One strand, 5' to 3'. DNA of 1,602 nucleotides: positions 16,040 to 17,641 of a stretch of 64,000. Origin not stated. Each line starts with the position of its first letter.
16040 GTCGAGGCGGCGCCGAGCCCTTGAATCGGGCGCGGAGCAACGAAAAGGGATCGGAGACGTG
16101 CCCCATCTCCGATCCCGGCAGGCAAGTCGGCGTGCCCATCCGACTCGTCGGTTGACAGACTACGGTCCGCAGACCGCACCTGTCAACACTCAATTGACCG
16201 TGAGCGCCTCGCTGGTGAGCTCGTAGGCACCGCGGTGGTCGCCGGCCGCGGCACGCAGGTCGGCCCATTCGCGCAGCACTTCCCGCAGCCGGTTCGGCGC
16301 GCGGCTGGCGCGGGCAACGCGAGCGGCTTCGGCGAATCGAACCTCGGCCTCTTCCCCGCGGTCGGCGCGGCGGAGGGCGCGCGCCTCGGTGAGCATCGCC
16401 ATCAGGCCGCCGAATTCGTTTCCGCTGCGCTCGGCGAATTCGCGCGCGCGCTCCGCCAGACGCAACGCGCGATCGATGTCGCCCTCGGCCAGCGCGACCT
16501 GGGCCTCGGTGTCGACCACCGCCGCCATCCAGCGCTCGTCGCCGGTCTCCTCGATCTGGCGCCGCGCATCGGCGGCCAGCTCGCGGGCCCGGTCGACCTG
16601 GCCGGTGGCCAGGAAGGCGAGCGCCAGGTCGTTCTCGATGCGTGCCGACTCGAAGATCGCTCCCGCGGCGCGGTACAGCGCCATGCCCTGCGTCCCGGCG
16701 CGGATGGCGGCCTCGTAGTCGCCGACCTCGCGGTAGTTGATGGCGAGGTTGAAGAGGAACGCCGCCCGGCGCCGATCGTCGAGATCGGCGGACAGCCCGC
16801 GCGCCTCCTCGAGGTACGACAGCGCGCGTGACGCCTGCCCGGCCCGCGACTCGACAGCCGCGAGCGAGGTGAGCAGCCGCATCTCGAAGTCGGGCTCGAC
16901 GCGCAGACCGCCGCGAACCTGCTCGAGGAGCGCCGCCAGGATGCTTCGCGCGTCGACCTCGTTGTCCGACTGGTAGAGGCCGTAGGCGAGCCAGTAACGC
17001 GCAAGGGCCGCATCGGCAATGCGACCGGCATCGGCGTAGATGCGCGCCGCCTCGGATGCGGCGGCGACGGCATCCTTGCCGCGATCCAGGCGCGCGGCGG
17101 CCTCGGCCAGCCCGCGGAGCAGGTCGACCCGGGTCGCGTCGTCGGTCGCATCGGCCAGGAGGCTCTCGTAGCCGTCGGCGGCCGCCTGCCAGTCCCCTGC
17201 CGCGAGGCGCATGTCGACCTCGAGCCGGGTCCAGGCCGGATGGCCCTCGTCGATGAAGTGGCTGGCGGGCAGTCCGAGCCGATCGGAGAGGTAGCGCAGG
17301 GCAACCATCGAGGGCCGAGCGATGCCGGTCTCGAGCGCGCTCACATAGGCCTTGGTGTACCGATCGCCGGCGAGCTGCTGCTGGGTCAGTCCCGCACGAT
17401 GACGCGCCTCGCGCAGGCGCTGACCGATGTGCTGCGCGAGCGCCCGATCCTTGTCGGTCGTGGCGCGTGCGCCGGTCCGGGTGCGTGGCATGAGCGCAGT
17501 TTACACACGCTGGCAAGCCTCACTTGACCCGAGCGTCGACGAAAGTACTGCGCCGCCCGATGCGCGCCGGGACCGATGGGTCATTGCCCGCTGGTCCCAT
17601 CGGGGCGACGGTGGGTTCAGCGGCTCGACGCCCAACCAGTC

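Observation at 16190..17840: Candidate peptide-signalling pair: XRE-HTH/TPR regulator facing an unannotated 41-codon secreted pro-peptide gene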

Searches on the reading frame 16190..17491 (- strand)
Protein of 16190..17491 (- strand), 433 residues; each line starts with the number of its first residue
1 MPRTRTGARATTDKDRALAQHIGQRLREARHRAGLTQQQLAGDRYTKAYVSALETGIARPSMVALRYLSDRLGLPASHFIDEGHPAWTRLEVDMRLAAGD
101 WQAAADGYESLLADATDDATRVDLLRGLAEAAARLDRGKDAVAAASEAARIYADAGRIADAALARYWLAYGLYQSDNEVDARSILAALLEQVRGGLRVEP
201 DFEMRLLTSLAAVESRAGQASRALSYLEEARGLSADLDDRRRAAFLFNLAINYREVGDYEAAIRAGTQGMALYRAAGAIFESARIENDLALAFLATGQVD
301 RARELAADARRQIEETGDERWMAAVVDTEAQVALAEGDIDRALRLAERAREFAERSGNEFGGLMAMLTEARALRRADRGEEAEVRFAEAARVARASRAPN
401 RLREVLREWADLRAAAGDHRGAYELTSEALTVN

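Call 3: search_protein_families(library=pfam, proteins=[window:16190-17491:-], max_evalue=0.01)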
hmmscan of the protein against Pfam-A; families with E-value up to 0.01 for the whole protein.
window:16190-17491:- (433 aa): 6 families
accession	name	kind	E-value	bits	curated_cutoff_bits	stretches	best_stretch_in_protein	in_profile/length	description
PF13424.12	TPR_12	-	3.1e-12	47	30.1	2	205-275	4-77/77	Tetratricopeptide repeat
PF13560.12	HTH_31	-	2.9e-10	40.7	27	1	22-76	2-58/64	Helix-turn-helix domain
PF14559.12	TPR_19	-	0.00014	22.5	25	0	256-313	4-55/68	Tetratricopeptide repeat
PF01381.28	HTH_3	-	0.00015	22.2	23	1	26-76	1-52/55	Helix-turn-helix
PF12844.13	HTH_19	-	0.0054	17.1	30.2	0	23-76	1-55/64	Helix-turn-helix domain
PF25058.1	ARM_TT21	-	0.0075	16.7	27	0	282-345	56-116/155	Tetratricopeptide repeat protein 21 ARM repeat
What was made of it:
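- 16190..17491 (-): Regulator gene, 433 aa. XRE-type HTH at aa 22-76 (nt 17264-17428), then an all-helical TPR superhelix at about aa 86-433 (nt 16193-17236). Pfam HTH_31 E=2.9e-10 and TPR_12 E=3.1e-12 (call 3).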

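Call 4: search_protein_families(library=ncbifam, proteins=[window:16190-17491:-], max_evalue=0.01)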
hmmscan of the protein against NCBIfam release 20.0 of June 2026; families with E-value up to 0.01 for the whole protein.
window:16190-17491:- (433 aa): 8 families
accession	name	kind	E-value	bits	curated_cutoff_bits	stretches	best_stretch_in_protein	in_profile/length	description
NF006015.0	PRK08154.1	subfamily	1.8e-07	30.6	204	1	8-92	17-102/314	anaerobic benzoate catabolism transcriptional regulator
NF053720.1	NsdA_fam_reg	subfamily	1e-06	28.6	75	1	114-275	233-400/432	NsdA family TPR-like regulatory protein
NF053617.1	SARPRegAfsRStmc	equivalog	2.2e-06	25.9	1430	1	218-399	790-972/986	SARP-family global regulator AfsR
TIGR03070.1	couple_hipB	subfamily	0.0001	22.2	71.65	1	21-73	2-55/58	type II toxin-antitoxin system Y4mF family antitoxin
NF008109.0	PRK10856.1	equivalog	0.00078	19.2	208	1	12-41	5-34/334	cytoskeleton protein RodZ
NF007408.0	PRK09943.1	equivalog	0.0028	17.2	211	1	21-83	7-70/185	HTH-type transcriptional regulator PuuR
NF040959.1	MamA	equivalog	0.0077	15.7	200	0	185-265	18-93/204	magnetosome protein MamA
NF002725.1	PRK02603.1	equivalog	0.0091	16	143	0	217-310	48-133/173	photosystem I assembly protein Ycf3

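Call 6: find_homologous_proteins(query=window:16190-17491:-, max_evalue=0.00001)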
Query window:16190-17491:- (433 aa): 1284 proteins with E <= 0.00001 among 8000 candidates; the best 120 are listed.
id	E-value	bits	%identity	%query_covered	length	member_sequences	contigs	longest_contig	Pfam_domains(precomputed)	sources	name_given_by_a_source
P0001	2.0e-252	855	95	100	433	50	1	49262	PF13424.13,PF13560.13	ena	-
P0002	4.1e-252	854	96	100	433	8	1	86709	PF13424.13,PF13560.13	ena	-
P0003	4.3e-252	854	96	100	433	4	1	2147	PF13424.13,PF13560.13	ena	-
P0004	2.2e-246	836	94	100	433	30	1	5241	PF17874.8,PF13424.13,PF13560.13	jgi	jgi:transcriptional regulator with XRE-family HTH domain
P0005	1.1e-245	833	94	100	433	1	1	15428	PF14559.13,PF13424.13,PF13560.13,PF07719.24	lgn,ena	-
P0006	1.3e-244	830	92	100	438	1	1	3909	PF14559.13,PF13424.13,PF07719.24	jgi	jgi:transcriptional regulator with XRE-family HTH domain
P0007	9.5e-240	814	91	100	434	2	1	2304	PF14559.13,PF13424.13,PF13560.13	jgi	jgi:transcriptional regulator with XRE-family HTH domain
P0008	2.4e-236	803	90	100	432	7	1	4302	PF01381.29,PF13424.13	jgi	jgi:transcriptional regulator with XRE-family HTH domain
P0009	1.5e-228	777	88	100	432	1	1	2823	PF01381.29,PF13424.13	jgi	jgi:transcriptional regulator with XRE-family HTH domain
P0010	3.4e-228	776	88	100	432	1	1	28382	PF01381.29,PF13424.13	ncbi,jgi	jgi:transcriptional regulator with XRE-family HTH domain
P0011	3.6e-227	772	87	100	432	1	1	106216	PF14559.13,PF01381.29,PF13424.13,PF13560.13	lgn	-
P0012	5.8e-227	772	87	100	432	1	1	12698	PF01381.29,PF13424.13,PF13560.13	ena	-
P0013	8.8e-227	771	87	100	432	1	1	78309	PF14559.13,PF01381.29,PF13424.13,PF13560.13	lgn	-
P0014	2.3e-226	770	87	100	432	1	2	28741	PF01381.29,PF13424.13,PF13560.13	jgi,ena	-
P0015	2.6e-226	769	87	100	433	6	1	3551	PF01381.29,PF13424.13,PF13560.13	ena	-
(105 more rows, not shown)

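Call 8: find_related_loci(query=A1, collection=genome_contigs, flank=4000)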
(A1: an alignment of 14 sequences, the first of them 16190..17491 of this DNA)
Query A1 (433 aa) in genome_contigs; peptide patterns used: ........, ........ (x = any residue, [..] = any of these).
184 stretches matched a pattern; 125 encode a relative of the query (tblastn E <= 1e-3); the best 80 are kept; 80 distinct loci.
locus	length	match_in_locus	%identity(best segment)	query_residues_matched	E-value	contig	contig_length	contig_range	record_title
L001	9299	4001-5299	97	1-433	0e+0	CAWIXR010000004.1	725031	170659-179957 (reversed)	MAG: uncultured Chloroflexia bacterium isolate MFD05747.bin.1.166 genome assembly, contig: contig_22974, whole genome sh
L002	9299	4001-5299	97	1-433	0e+0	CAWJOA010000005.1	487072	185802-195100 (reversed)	MAG: uncultured Chloroflexia bacterium isolate MFD02840.bin.2.336 genome assembly, contig: contig_21020, whole genome sh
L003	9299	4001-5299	96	1-433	0e+0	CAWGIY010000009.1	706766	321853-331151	MAG: uncultured Chloroflexia bacterium isolate MFD05747.bin.1.151 genome assembly, contig: contig_8974, whole genome sho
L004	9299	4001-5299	93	1-433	0e+0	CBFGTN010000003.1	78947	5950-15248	MAG TPA_asm: uncultured bacterium isolate SRR28857632_binner23_Refined_42 genome assembly, contig: ERZ27320651.35, whole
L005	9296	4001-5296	84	1-433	0e+0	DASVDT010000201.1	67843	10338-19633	MAG TPA_asm: Candidatus Limnocylindria bacterium isolate SMAG_U2040 k141_186256, whole genome shotgun sequence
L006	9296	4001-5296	84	1-433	0e+0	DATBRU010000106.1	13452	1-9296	MAG TPA_asm: Candidatus Limnocylindria bacterium isolate SMAG_U4137 k141_3188127, whole genome shotgun sequence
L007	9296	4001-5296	84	1-433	0e+0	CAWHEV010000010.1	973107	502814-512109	MAG: uncultured Chloroflexia bacterium isolate MFD02360.bin.1.60 genome assembly, contig: contig_842, whole genome shotg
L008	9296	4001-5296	85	1-433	0e+0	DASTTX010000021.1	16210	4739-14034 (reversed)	MAG TPA_asm: Candidatus Limnocylindria bacterium isolate SMAG_U2317 k141_384235, whole genome shotgun sequence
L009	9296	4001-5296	85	1-433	0e+0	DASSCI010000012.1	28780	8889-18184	MAG TPA_asm: Candidatus Limnocylindria bacterium isolate SMAG_U917 k141_2031308, whole genome shotgun sequence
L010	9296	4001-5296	83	1-433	0e+0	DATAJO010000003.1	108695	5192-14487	MAG TPA_asm: Candidatus Limnocylindria bacterium isolate SMAG_U6914 k141_7184, whole genome shotgun sequence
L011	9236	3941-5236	82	1-433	0e+0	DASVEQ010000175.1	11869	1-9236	MAG TPA_asm: Candidatus Limnocylindria bacterium isolate SMAG_U2066 k141_1158765, whole genome shotgun sequence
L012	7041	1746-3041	87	1-433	0e+0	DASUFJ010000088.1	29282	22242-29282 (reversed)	MAG TPA_asm: Candidatus Limnocylindria bacterium isolate SMAG_U1376 k141_702914, whole genome shotgun sequence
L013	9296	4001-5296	85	1-433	0e+0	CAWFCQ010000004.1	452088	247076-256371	MAG: uncultured Chloroflexia bacterium isolate MFD02360.bin.2.267 genome assembly, contig: contig_14583, whole genome sh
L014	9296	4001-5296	81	1-433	0e+0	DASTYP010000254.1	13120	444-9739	MAG TPA_asm: Candidatus Limnocylindria bacterium isolate SMAG_U2445 k141_1271909, whole genome shotgun sequence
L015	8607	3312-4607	81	1-433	0e+0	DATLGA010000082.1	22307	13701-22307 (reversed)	MAG TPA_asm: Candidatus Limnocylindrales bacterium isolate SMAG_U13602 k141_134685, whole genome shotgun sequence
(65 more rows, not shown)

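Call 24: predict_structure(alignment_id=A1)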
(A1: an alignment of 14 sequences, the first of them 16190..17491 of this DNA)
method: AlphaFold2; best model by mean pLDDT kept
length: 433 residues; sequences in the alignment: 14
mean_pLDDT: 81.2   pTM: 0.69
mean pLDDT of the five models: 81.2, 80.4, 80.0, 78.4, 77.8
residues with pLDDT >= 90: 213; 70-90: 125; 50-70: 31; < 50: 64
segments of 3 or more residues with pLDDT < 50: 1-12, 21-23, 25-27, 34-46, 48-66, 81-85
pLDDT, mean of each block of 10 residues (from residue 1): 34 53 50 44 47 44 48 50 54 71 84 82 91 85 95 93 95 87 97 91 91 87 93 85 87 89 93 86 92 95 96 86 95 97 97 87 94 95 95 81 91 94 91 71
secondary structure, 60 per line:
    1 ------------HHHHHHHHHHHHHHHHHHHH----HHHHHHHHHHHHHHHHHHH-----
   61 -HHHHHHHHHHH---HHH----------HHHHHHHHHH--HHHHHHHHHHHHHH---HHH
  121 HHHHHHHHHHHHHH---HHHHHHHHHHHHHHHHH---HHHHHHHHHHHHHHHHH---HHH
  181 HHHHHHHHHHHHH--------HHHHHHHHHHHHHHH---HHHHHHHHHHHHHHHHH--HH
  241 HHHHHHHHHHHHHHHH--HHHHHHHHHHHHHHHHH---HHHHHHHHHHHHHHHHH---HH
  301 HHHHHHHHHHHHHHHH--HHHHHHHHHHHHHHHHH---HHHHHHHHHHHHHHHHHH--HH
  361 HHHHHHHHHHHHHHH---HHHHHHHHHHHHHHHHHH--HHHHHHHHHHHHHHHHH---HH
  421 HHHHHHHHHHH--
elements in order: H13-32 H37-55 H62-72 H89-98 H101-114 H118-134 H138-154 H158-174 H178-193 H202-216 H220-236 H239-256 H259-275 H279-295 H299-316 H319-335 H339-356 H359-375 H379-396 H399-415 H419-431
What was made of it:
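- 16190..17491 (-): AlphaFold2 gives mean pLDDT 81 and 21 helices in all, 18 of them in the TPR part, which scores 85-97 (call 24).
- On RRNPP/RRNPPA receptor-propeptide systems: The AlphaFold2 model is all-helical, with 18 helices after the HTH (call 24).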

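Call 26: search_solved_structures(query=A1, max_evalue=1)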
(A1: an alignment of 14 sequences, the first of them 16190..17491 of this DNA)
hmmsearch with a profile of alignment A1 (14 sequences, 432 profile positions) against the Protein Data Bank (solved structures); distinct sequences matched with E-value up to 1: 15.
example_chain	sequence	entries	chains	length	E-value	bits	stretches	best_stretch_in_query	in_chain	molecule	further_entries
2qfc_A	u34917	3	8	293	4.5e-06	29.3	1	18-79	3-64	PlcR protein | Transcriptional activator PlcR protein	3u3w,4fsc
7t5u_A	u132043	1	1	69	0.00029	23.3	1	17-80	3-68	Helix-turn-helix domain-containing protein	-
2b5a_A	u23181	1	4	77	0.002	20.6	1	16-80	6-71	C.BclI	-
8tac_A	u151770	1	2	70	0.0022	20.4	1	16-73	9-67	DBP48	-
3qq6_A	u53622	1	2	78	0.014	17.7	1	18-83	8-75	HTH-type transcriptional regulator sinR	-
5woq_A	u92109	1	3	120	0.016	17.6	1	17-96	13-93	Transcriptional regulator ClgR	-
9sf2_A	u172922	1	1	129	0.022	17.1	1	19-83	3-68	Transcriptional regulator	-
5tn0_A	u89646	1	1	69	0.045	16.1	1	21-83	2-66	HTH-type transcriptional regulator SinR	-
1y7y_A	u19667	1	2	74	0.058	15.7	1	19-73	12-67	C.AhdI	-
5fd4_A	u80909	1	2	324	0.076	15.3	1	19-74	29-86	ComR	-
8bny_A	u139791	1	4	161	0.1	14.9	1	24-78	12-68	Immunity repressor protein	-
1b0n_A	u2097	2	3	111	0.12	14.7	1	21-84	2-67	PROTEIN (SINR PROTEIN) | HTH-TYPE TRANSCRIPTIONAL REGULATOR SINR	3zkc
3q15_A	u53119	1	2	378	0.18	14.1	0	199-263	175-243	Response regulator aspartate phosphatase H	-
5jub_A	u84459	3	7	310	0.26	13.5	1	17-83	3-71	Transcriptional regulator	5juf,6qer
7t8i_A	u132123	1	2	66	0.65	12.2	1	18-42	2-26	Phage element (ICEBs1)transcriptional regulator (Xre family)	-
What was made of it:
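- On RRNPP/RRNPPA receptor-propeptide systems: In the PDB sequence search only the HTH matches PlcR, at E=4.5e-6 (call 26).
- Closest known: RRNPP / RRNPPA peptide quorum-sensing systems of Bacillota. Same: The HTH's best PDB sequence match is PlcR (call 26).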

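Call 27: fold_search(model_id=the predicted structure, library=pdb)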
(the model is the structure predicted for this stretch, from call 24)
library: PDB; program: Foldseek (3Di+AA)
matches with E <= 10: 1687; with E <= 0.001: 335
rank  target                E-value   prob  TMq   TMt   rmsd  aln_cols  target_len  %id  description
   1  6hc2_C                3.7e-10  1.00  0.53  0.61   8.7       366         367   16  Crystal structure of NuMA/LGN hetero-hexamers (released 2019-05-29)
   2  3sf4_A                6.3e-10  1.00  0.50  0.59  10.1       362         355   17  Crystal structure of the complex between the conserved cell polarity proteins Inscuteable and LGN (released 2011-11-23)
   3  6hc2_E                6.6e-10  1.00  0.53  0.61   8.8       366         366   16  Crystal structure of NuMA/LGN hetero-hexamers (released 2019-05-29)
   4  6hc2_S                6.6e-10  1.00  0.52  0.61   8.7       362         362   15  Crystal structure of NuMA/LGN hetero-hexamers (released 2019-05-29)
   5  6hc2_A                6.8e-10  1.00  0.53  0.61   8.6       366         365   15  Crystal structure of NuMA/LGN hetero-hexamers (released 2019-05-29)
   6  5a7d_H                8.7e-10  1.00  0.46  0.55   9.4       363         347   17  Tetrameric assembly of LGN with Inscuteable (released 2016-08-03)
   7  3sf4_C                9.9e-10  1.00  0.49  0.59   9.0       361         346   17  Crystal structure of the complex between the conserved cell polarity proteins Inscuteable and LGN (released 2011-11-23)
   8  3sf4_B                1.6e-09  1.00  0.50  0.59   7.9       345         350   17  Crystal structure of the complex between the conserved cell polarity proteins Inscuteable and LGN (released 2011-11-23)
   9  5a7d_D                1.6e-09  1.00  0.47  0.56   8.4       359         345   17  Tetrameric assembly of LGN with Inscuteable (released 2016-08-03)
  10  4a1s_A                2.1e-09  1.00  0.50  0.61   6.4       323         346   19  Crystallographic structure of the Pins:Insc complex (released 2012-03-28)
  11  4a1s_B                2.1e-09  1.00  0.50  0.61   6.5       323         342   19  Crystallographic structure of the Pins:Insc complex (released 2012-03-28)
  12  5a7d_C                2.8e-09  1.00  0.47  0.57   9.7       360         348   18  Tetrameric assembly of LGN with Inscuteable (released 2016-08-03)
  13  8chy                  3.7e-09  1.00  0.35  0.52  10.3       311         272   20  Crystal structure of an 8-repeat consensus TPR superhelix with Zinc. (released 2024-02-21)
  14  5a7d_B                4.2e-09  1.00  0.48  0.56   9.2       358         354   18  Tetrameric assembly of LGN with Inscuteable (released 2016-08-03)
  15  5a7d_F                5.3e-09  1.00  0.47  0.56   9.7       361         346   18  Tetrameric assembly of LGN with Inscuteable (released 2016-08-03)
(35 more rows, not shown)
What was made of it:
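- On RRNPP/RRNPPA receptor-propeptide systems: RapI, RapF and pLS20 Rap rank 40-49 (E about 5e-7, TM about 0.5) (call 27).
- Closest known: LGN/Pins-type and Hop/PEX5-type TPR peptide receptors. Same: Best structural matches (call 27).
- The best PDB sequence match for the HTH is PlcR, at E=4.5e-6 (calls 24, 26, 27).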

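Call 53: search_protein_representatives(protein=window:16190-17491:-)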
Query: 433 residues. Proteins with E-value up to 0.001 (for the whole library): 7352; up to 1e-10: 764; up to 1e-30: 120. The best 150 are listed.
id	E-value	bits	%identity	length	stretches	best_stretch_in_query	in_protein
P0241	2.2e-167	573.9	85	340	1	94-433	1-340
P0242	1.9e-128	445.7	56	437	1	4-431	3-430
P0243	5.7e-127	440.8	89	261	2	146-346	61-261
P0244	6.1e-106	371.6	52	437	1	7-430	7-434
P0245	2.0e-105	369.9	50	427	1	16-430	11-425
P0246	9.6e-104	364.4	50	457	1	5-431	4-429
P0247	5.5e-102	358.6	50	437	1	4-429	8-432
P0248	2.9e-100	352.9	50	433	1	4-430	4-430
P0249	1.8e-97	343.7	49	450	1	10-431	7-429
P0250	3.5e-96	339.5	54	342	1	7-334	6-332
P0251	9.3e-95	334.8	49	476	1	11-431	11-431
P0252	1.6e-94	334.0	46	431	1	3-430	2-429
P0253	2.0e-94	333.7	46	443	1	9-431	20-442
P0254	4.0e-94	332.7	47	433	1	15-431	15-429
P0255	4.0e-93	329.4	49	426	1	23-430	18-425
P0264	2.9e-86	306.8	43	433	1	3-431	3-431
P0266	5.9e-86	305.8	44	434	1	14-430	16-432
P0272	5.9e-79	282.8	41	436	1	1-430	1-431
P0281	1.1e-71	258.8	41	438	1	2-432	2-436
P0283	1.1e-69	252.2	44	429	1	13-429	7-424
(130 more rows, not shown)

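Call 56: find_related_loci(query=A3, collection=metagenome_contigs, flank=2500)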
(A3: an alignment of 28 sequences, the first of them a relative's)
Query A3 (436 aa) in metagenome_contigs; peptide patterns used: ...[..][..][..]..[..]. (x = any residue, [..] = any of these).
600 stretches matched a pattern (row limit reached: there are more); 573 encode a relative of the query (tblastn E <= 1e-3); the best 80 are kept; 80 distinct loci.
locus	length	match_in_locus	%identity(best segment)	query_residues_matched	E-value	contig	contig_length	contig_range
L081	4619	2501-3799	48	1-435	3e-105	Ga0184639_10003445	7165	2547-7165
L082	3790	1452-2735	45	5-432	2e-98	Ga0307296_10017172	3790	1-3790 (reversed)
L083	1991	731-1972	48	23-434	3e-102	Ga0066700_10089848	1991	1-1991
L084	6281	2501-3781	46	5-431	1e-95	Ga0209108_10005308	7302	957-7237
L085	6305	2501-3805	45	1-435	4e-95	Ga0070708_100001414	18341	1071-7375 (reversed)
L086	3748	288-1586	45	1-435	4e-96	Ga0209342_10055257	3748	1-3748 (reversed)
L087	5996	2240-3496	46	15-433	2e-94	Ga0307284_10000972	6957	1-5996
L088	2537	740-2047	45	3-435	8e-98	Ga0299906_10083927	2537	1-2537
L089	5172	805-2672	45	1-435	9e-95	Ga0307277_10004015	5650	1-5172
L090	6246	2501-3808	45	3-435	2e-93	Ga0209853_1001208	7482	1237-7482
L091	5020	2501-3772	46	1-432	9e-93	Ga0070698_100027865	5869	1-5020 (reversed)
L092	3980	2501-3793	45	1-431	1e-92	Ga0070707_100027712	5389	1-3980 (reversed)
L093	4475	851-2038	47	36-431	3e-92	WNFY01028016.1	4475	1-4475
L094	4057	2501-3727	46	23-431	3e-92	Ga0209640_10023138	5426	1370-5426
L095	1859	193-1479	43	7-434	3e-97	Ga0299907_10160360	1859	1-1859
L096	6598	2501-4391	45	1-435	1e-91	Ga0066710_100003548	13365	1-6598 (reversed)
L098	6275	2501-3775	44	1-431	2e-91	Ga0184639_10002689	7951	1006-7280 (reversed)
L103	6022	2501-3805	44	1-435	6e-90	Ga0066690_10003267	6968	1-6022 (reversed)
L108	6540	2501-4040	43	1-433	5e-89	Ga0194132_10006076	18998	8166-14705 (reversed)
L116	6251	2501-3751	43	19-435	4e-88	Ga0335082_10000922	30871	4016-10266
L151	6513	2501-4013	42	1-431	2e-85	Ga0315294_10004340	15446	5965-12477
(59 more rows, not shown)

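Call 61: list_cluster_members(proteins=[P0242, P0244, P0246, P0252, P0253, P0264, P0266, P0272, P0281, P0283])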
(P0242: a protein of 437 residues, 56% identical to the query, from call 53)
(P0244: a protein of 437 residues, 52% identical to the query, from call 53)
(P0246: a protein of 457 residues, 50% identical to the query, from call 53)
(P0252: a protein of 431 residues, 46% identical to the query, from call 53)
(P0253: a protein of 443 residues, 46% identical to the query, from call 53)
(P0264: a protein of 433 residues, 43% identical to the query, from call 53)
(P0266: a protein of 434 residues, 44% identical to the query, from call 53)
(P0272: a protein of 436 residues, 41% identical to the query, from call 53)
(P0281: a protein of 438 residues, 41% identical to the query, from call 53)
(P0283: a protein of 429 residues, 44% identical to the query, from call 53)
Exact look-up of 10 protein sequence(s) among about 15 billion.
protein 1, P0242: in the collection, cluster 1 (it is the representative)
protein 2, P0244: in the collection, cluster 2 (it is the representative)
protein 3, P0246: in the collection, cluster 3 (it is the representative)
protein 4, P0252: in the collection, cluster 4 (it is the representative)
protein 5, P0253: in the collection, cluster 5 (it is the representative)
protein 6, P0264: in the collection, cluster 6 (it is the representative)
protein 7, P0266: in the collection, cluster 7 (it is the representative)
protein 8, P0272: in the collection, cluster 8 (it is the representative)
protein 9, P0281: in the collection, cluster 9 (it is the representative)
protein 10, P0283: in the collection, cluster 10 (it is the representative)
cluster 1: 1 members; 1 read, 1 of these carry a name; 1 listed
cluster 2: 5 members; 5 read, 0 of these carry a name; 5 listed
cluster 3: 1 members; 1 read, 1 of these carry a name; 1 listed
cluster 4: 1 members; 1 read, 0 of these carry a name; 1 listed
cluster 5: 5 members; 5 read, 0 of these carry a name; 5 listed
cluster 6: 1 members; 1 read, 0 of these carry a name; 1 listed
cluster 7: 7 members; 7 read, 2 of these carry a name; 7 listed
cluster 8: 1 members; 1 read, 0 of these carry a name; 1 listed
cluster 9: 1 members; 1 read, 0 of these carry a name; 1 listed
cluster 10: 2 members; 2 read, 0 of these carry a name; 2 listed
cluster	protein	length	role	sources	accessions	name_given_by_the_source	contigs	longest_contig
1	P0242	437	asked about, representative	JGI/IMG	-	tetratricopeptide (TPR) repeat protein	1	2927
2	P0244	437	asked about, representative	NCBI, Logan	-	-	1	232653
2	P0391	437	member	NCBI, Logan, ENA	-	-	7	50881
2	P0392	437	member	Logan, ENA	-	-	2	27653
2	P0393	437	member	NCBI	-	-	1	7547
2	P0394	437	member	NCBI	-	-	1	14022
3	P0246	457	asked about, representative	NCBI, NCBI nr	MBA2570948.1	MAG: helix-turn-helix domain-containing protein [Chloroflexi bacterium] | helix-turn-helix domain-containing protein [Chloroflexota bacterium]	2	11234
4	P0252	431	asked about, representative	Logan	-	-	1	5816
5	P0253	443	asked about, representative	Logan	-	-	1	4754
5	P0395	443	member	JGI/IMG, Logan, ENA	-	-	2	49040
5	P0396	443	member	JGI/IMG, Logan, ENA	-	-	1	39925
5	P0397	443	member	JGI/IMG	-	-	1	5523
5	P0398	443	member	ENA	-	-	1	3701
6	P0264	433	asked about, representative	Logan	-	-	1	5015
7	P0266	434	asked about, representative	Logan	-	-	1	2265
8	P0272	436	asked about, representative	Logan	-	-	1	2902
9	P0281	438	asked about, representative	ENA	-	-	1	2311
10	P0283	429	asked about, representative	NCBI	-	-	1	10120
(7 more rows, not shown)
